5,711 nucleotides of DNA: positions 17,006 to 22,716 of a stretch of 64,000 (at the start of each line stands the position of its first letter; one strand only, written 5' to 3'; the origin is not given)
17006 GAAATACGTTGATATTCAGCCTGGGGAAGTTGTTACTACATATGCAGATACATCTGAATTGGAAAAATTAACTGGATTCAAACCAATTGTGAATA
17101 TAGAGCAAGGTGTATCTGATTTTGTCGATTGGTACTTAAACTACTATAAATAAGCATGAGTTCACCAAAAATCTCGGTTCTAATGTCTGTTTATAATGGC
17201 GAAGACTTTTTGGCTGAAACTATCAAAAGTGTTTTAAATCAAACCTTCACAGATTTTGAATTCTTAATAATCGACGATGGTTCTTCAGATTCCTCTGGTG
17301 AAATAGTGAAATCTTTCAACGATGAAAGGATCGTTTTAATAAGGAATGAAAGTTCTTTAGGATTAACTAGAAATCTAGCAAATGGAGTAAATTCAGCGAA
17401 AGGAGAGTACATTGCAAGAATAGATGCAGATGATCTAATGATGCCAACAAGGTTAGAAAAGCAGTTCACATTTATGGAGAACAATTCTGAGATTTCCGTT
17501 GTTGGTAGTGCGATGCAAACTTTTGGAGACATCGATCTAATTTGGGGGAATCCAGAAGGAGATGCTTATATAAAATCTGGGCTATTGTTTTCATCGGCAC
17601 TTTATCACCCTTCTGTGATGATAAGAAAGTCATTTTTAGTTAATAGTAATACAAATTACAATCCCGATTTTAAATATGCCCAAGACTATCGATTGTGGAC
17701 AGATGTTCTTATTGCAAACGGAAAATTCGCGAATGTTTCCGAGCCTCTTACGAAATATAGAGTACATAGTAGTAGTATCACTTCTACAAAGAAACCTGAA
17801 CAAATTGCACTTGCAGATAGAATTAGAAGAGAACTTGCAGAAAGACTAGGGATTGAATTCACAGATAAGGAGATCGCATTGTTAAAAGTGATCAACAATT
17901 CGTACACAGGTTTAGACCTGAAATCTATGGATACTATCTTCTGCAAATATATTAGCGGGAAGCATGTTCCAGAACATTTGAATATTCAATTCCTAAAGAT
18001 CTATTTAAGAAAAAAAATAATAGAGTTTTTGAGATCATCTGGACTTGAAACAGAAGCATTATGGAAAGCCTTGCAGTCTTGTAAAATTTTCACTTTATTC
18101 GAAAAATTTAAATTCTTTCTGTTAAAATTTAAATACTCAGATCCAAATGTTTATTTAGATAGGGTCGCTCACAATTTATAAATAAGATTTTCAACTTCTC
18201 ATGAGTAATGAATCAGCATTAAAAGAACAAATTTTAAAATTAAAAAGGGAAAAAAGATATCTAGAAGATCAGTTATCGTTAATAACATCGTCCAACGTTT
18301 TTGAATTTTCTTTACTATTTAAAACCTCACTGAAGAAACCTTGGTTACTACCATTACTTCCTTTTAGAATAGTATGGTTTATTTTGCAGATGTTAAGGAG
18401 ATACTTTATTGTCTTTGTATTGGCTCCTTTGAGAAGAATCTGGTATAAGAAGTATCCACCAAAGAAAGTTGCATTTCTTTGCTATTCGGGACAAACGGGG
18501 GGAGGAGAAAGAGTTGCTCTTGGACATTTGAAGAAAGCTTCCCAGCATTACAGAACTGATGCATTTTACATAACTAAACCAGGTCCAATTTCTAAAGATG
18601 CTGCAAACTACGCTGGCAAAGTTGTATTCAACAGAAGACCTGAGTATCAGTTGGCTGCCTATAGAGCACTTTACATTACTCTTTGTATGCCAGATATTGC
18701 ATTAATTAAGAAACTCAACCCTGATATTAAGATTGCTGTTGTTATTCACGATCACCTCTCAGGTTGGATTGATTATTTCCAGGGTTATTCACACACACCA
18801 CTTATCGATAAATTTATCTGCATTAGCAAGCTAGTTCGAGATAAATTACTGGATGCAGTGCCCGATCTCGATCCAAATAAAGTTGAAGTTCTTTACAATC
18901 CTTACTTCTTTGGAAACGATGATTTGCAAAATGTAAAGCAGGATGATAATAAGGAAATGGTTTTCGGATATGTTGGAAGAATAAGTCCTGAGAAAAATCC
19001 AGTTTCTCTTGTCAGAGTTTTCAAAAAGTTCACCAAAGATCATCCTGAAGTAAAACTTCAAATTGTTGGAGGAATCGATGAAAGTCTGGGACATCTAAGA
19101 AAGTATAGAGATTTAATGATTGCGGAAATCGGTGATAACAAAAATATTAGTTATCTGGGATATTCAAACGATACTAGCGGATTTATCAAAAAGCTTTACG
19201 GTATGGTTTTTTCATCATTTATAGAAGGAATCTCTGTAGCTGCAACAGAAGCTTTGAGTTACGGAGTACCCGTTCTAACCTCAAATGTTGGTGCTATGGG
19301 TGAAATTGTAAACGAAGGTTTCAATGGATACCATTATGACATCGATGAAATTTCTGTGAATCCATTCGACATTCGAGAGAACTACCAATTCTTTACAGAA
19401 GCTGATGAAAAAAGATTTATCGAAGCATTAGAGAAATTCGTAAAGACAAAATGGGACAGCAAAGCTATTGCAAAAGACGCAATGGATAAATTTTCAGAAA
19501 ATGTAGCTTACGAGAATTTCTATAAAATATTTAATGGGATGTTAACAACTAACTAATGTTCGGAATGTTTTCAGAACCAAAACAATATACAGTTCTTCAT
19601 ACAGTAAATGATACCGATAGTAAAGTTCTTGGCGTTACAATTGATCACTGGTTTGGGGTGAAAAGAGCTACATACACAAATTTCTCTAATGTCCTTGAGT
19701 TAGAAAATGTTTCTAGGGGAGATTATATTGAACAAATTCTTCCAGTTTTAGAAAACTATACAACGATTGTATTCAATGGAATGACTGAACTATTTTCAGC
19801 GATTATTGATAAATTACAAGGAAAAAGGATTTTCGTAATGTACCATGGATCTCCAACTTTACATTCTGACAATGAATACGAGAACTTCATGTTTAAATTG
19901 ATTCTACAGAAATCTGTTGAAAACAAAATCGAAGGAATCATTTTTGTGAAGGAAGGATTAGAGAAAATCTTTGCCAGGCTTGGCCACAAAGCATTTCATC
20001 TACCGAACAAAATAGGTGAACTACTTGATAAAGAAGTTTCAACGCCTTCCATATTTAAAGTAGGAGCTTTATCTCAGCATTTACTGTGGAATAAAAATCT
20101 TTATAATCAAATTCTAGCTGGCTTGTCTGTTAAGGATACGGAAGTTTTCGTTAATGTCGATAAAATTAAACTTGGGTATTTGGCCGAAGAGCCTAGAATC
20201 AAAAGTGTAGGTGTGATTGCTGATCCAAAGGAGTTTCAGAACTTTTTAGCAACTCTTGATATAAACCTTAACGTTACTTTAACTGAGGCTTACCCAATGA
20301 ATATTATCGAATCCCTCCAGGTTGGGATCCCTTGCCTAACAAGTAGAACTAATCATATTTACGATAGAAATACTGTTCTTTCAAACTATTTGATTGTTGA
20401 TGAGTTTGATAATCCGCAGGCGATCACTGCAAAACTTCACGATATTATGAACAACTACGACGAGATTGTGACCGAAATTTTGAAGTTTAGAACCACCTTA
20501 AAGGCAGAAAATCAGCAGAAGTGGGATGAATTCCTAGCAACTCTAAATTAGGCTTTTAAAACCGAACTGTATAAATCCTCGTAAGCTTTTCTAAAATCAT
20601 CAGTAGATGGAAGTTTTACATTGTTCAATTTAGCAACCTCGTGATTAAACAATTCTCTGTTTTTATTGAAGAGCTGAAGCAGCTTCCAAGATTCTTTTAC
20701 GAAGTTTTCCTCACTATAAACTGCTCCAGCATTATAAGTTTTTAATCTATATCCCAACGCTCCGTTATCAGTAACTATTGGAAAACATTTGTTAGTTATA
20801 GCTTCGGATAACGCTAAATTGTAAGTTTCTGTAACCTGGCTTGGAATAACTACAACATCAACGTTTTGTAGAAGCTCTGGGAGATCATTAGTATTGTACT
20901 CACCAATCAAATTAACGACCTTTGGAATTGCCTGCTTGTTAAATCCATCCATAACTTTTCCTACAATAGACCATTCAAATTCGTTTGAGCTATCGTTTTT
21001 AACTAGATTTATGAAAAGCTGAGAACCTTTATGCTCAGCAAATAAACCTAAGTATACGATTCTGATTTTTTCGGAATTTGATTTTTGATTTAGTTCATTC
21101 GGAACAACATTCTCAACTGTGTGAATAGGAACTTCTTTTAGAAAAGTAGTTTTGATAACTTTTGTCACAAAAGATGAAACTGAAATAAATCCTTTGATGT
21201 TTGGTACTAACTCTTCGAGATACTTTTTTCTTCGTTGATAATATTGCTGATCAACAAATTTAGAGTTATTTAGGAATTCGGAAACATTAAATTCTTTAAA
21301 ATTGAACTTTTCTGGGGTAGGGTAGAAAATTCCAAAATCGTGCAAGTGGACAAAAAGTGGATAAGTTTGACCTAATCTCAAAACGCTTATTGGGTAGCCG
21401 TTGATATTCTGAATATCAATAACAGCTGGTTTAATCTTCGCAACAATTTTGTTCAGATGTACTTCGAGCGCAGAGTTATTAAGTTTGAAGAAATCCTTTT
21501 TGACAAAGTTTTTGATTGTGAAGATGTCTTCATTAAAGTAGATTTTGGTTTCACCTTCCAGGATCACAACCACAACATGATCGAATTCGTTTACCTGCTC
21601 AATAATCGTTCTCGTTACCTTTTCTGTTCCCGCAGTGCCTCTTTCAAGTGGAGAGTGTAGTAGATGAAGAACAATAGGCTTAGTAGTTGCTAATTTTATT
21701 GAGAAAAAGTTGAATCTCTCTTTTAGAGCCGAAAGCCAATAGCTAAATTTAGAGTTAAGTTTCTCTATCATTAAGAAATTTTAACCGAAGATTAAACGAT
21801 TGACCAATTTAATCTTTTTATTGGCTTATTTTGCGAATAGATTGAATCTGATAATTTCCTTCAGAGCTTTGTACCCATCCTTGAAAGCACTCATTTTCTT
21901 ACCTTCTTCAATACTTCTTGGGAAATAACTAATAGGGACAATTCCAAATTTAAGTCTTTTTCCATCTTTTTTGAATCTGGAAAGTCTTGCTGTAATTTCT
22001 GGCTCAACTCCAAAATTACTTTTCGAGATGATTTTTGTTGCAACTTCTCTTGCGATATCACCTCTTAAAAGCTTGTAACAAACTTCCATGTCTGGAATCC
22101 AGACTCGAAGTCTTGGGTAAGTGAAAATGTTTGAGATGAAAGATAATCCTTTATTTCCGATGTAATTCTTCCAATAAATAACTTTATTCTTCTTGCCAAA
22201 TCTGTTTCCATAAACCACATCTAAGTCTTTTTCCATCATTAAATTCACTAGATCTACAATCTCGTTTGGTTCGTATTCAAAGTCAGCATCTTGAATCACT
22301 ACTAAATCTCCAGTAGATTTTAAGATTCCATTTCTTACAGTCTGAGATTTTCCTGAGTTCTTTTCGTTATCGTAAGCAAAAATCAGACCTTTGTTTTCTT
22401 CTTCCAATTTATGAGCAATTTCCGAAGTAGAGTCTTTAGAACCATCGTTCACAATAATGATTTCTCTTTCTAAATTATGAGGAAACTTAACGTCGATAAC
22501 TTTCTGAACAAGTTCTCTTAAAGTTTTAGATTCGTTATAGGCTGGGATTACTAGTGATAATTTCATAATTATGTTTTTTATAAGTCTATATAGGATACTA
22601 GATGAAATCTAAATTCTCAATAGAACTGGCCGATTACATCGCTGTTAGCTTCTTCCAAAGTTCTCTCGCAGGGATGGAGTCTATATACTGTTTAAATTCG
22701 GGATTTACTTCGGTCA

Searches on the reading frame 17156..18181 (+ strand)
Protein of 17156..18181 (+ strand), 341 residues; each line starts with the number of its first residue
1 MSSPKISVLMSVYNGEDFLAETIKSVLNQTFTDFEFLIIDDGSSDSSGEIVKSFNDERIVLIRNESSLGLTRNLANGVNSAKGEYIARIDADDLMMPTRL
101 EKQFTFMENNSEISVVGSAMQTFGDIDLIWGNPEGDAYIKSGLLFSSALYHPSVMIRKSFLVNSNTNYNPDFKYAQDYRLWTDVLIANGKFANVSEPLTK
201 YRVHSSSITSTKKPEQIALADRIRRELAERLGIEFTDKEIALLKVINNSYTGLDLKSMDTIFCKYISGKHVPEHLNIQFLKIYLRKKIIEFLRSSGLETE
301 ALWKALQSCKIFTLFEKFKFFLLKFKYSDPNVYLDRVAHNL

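Call 10: search_protein_families(library=pfam, proteins=[window:17156-18181:+], max_evalue=0.001)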
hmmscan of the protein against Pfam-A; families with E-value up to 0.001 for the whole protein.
window:17156-18181:+ (341 aa): 4 families
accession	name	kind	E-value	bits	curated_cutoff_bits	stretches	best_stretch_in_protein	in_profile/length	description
PF00535.33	Glycos_transf_2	-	2.6e-33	115.8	23.3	1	7-134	1-130/168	Glycosyl transferase family 2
PF10111.15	Glyco_tranf_2_2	-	2.9e-11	43.8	27.3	1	7-107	1-106/276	Glycosyltransferase like family 2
PF13641.12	Glyco_tranf_2_3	-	6.6e-10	39.8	27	1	4-121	1-123/230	Glycosyltransferase like family 2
PF13704.12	Glyco_tranf_2_4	-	0.00042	21.2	27.5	1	14-97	2-86/98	Glycosyl transferase family 2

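Call 74: search_protein_families(library=ncbifam, proteins=[window:17156-18178:+], max_evalue=0.00001)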
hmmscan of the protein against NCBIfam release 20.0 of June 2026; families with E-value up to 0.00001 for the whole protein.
window:17156-18178:+ (341 aa): 18 families
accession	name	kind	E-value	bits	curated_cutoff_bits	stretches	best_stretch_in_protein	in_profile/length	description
NF053739.1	GlytfEpsEBac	equivalog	1.3e-37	129.2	450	1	4-208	1-209/265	glycosyltransferase EpsE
NF047683.1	TeichurnBiosyTuaG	equivalog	7.4e-27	94.6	400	1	3-212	5-214/252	teichuronic acid biosynthesis protein TuaG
NF007482.0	PRK10073.1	equivalog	2.7e-25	89.1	423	1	2-110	4-113/334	glycosyltransferase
TIGR03937.1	PgaC_IcaA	equivalog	4.7e-18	65.3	422.3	1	3-114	44-157/407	poly-beta-1,6-N-acetyl-D-glucosamine synthase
NF050050.1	ProtGlycPglI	equivalog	1.4e-16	60.8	500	1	4-102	2-103/306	GalNAc(5)-diNAcBac-PP-undecaprenol beta-1,3-glucosyltransferase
NF007453.0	PRK10018.1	equivalog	9.8e-16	58.2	382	1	3-206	5-211/280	colanic acid biosynthesis glycosyltransferase WcaA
TIGR04017.1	WcaA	equivalog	1.8e-15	57.3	495.75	1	3-112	4-115/279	colanic acid biosynthesis glycosyltransferase WcaA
NF041394.1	GtaseAglG_Halo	equivalog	7.6e-14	51.7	440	1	5-120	2-120/304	glucosyl-dolichyl phosphate glucuronosyltransferase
TIGR03111.1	glyc2_xrt_Gpos1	hypoth_equivalog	6e-13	48.4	363.95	1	3-120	48-169/439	TIGR03111 family XrtG-associated glycosyltransferase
NF041875.1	EPS_EpsD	equivalog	2.2e-10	40.4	370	1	6-118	1-115/325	exopolysaccharide biosynthesis glycosyltransferase EpsD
NF038302.1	EPS_HpsE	equivalog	2.6e-10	39.8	300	1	6-121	3-125/307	hormogonium polysaccharide biosynthesis glycosyltransferase HpsE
NF038299.1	EPS_HpsN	equivalog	9.3e-10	38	425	1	4-117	1-116/317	hormogonium polysaccharide biosynthesis glycosyltransferase HpsN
TIGR04440.1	glyco_TIGR04440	domain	3.2e-09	36.8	70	1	6-123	2-122/215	TIGR00180 family glycosyltransferase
NF007986.1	PRK10714.1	equivalog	7.3e-09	35.1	529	1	5-119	7-125/316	undecaprenyl-phosphate 4-deoxy-4-formamido-L-arabinose transferase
TIGR04009.1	wcaE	equivalog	3.7e-08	33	369.2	1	12-204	9-198/248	colanic acid biosynthesis glycosyltransferase WcaE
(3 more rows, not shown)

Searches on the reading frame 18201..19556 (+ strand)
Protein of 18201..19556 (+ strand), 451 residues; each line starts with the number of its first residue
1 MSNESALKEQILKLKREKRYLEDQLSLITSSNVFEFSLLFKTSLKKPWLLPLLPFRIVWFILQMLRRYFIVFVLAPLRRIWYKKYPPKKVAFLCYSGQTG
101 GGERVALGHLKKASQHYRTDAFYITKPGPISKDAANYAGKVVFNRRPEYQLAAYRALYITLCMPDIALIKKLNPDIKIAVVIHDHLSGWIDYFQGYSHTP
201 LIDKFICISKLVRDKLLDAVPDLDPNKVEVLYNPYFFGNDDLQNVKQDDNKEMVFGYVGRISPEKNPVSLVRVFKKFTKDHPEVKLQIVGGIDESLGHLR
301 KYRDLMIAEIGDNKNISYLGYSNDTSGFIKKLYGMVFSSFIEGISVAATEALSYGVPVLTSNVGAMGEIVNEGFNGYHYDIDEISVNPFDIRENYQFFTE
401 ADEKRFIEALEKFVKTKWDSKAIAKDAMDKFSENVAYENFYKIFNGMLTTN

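Call 10: search_protein_families(library=pfam, proteins=[window:18201-19556:+], max_evalue=0.001)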
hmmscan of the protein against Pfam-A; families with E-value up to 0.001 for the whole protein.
window:18201-19556:+ (451 aa): 3 families
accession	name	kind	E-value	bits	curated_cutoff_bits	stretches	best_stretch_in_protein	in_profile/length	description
PF00534.26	Glycos_transf_1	-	5.4e-24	85.1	26.4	1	244-380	7-141/172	Glycosyl transferases group 1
PF13692.12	Glyco_trans_1_4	-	1.3e-16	61.5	27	1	254-379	3-124/142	Glycosyl transferases group 1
PF20706.3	GT4-conflict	-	6.4e-05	22.5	26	1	253-433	198-374/385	Family 4 Glycosyltransferase in conflict systems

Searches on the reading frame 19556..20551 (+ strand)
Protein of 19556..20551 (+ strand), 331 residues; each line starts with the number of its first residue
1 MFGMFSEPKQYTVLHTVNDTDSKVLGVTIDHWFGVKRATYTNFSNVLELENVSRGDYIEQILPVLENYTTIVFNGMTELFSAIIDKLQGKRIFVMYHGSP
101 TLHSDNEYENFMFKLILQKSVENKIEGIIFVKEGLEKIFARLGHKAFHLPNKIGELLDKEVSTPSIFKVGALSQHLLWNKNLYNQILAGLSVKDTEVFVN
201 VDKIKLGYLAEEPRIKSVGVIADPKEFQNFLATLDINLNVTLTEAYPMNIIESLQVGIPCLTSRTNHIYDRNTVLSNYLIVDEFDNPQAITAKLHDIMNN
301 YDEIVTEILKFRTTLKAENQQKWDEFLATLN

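Call 10: search_protein_families(library=pfam, proteins=[window:19556-20551:+], max_evalue=0.001)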
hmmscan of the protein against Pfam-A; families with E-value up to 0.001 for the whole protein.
window:19556-20551:+ (331 aa): 2 families
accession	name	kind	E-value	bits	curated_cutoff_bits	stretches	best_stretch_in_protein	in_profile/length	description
PF13692.12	Glyco_trans_1_4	-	2.9e-05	24.8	27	1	212-300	58-142/142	Glycosyl transferases group 1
PF00534.26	Glycos_transf_1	-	0.00017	21.6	26.4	1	228-301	87-159/172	Glycosyl transferases group 1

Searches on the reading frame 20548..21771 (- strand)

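Call 10: search_protein_families(library=pfam, proteins=[window:20548-21771:-], max_evalue=0.001)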
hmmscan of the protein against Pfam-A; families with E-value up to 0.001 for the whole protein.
window:20548-21771:- (407 aa): 3 families
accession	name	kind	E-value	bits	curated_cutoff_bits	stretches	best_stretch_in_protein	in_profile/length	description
PF00534.26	Glycos_transf_1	-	1.3e-11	44.8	26.4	1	230-366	10-154/172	Glycosyl transferases group 1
PF13692.12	Glyco_trans_1_4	-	5.6e-09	36.8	27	1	237-353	3-125/142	Glycosyl transferases group 1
PF13439.12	Glyco_transf_4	-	0.00012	22.6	28.5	1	48-223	3-166/170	Glycosyltransferase Family 4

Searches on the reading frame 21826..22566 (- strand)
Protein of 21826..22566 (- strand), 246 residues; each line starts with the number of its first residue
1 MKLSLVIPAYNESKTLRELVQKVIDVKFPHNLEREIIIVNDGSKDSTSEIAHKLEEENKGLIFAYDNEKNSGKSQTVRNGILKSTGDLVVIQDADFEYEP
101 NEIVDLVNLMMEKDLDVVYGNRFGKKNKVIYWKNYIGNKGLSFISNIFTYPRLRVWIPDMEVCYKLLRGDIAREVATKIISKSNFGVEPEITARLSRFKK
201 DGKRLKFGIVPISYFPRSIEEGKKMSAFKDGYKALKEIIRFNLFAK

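Call 10: search_protein_families(library=pfam, proteins=[window:21826-22566:-], max_evalue=0.001)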
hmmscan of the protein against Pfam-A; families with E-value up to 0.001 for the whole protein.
window:21826-22566:- (246 aa): 3 families
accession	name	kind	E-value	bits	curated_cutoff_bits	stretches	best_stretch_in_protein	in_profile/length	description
PF00535.33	Glycos_transf_2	-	2e-30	106.4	23.3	1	4-168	1-160/168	Glycosyl transferase family 2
PF13641.12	Glyco_tranf_2_3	-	4.8e-10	40.3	27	1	3-124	3-125/230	Glycosyltransferase like family 2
PF10111.15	Glyco_tranf_2_2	-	3.4e-05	23.9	27.3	1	4-113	1-109/276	Glycosyltransferase like family 2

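Call 74: search_protein_families(library=ncbifam, proteins=[window:21826-22563:-], max_evalue=0.00001)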
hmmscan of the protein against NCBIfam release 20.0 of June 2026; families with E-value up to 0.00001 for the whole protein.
window:21826-22563:- (245 aa): 21 families
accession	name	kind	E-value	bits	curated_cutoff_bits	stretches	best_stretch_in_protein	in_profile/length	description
TIGR04182.1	glyco_TIGR04182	equivalog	2.2e-20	73.2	325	1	3-240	3-217/293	S-layer glycoprotein N-glycosyltransferase AglJ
TIGR03937.1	PgaC_IcaA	equivalog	9.4e-19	67.6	422.3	1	2-120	47-162/407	poly-beta-1,6-N-acetyl-D-glucosamine synthase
NF007986.1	PRK10714.1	equivalog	4.1e-18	65.5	529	1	1-126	7-131/316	undecaprenyl-phosphate 4-deoxy-4-formamido-L-arabinose transferase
NF007482.0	PRK10073.1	equivalog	1.9e-15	56.7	423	1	1-120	7-121/334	glycosyltransferase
NF047588.1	GlcsyltransPgfSStrep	equivalog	3.6e-14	52.7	500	1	1-124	2-124/308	glycosyltransferase PgfS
NF041875.1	EPS_EpsD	equivalog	8e-14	51.8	370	1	2-119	1-114/325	exopolysaccharide biosynthesis glycosyltransferase EpsD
NF010496.0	PRK13915.1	equivalog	2.6e-13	49.7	262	1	2-187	33-219/307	glucosyl-3-phosphoglycerate synthase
TIGR03111.1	glyc2_xrt_Gpos1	hypoth_equivalog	6.7e-13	48.2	363.95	1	2-115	51-161/439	TIGR03111 family XrtG-associated glycosyltransferase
TIGR04283.1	glyco_like_mftF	equivalog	6.2e-11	42.3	182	1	2-131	1-120/221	TIGR04283 family arsenosugar biosynthesis glycosyltransferase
TIGR03469.1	HpnB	hypoth_equivalog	7.1e-11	41.7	379.25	1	3-117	47-168/386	hopene-associated glycosyltransferase HpnB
NF058614.1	PPMAGASynPpgS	equivalog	1.1e-10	41.3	370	1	4-127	4-119/226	polyprenyl-phospho-N-acetylgalactosaminyl synthase PpgS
NF047683.1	TeichurnBiosyTuaG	equivalog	2.3e-10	40.5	400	1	2-116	8-118/252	teichuronic acid biosynthesis protein TuaG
NF038302.1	EPS_HpsE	equivalog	2.6e-10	39.8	300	1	2-119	3-121/307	hormogonium polysaccharide biosynthesis glycosyltransferase HpsE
NF050050.1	ProtGlycPglI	equivalog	2.9e-10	40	500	1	1-130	3-128/306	GalNAc(5)-diNAcBac-PP-undecaprenol beta-1,3-glucosyltransferase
NF041391.1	DPhHxTase_Halo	equivalog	6.8e-09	35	375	1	8-154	3-137/213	dolichyl-phosphate hexose transferase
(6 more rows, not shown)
